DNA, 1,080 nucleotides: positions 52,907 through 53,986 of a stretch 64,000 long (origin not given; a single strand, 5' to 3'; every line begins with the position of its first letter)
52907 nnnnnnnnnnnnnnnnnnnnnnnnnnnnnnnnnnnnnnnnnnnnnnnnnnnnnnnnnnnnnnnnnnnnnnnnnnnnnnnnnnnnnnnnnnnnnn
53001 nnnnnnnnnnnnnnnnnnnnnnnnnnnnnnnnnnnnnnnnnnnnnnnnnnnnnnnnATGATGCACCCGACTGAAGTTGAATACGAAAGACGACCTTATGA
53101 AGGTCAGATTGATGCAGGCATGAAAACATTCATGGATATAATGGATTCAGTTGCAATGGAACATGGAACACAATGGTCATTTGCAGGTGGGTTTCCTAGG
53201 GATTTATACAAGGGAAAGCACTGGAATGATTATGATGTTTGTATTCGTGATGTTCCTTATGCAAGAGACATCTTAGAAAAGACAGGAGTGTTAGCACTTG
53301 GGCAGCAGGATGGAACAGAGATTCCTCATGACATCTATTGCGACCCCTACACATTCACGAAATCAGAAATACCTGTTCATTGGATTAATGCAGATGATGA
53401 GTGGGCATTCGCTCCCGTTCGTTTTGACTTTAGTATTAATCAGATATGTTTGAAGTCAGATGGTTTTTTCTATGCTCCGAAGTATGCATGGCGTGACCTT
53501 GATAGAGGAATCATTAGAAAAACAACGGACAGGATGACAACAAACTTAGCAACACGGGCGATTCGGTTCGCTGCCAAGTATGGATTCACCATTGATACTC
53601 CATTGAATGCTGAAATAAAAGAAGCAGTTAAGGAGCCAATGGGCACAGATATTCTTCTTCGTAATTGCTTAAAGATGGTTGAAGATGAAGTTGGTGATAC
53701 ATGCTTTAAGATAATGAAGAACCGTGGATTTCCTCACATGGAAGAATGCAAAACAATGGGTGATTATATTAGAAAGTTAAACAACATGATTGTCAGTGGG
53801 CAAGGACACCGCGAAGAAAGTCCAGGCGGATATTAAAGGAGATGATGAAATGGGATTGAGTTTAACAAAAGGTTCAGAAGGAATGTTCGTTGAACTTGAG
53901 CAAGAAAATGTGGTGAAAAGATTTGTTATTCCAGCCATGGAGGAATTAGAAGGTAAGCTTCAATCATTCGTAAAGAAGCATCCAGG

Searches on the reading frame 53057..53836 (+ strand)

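Call 59: search_protein_families(library=phrogs, proteins=[window:53057-53836:+], max_evalue=0.001)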
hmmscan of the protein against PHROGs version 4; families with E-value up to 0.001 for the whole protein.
window:53057-53836:+ (259 aa): 2 families
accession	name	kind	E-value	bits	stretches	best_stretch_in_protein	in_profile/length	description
phrog_1614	-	DNA, RNA and nucleotide metabolism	2.8e-08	34.8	1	33-146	30-160/268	nucleotidyltransferase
phrog_2244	-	DNA, RNA and nucleotide metabolism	4.6e-07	30.6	1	122-189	91-163/392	tRNA nucleotidyltransferase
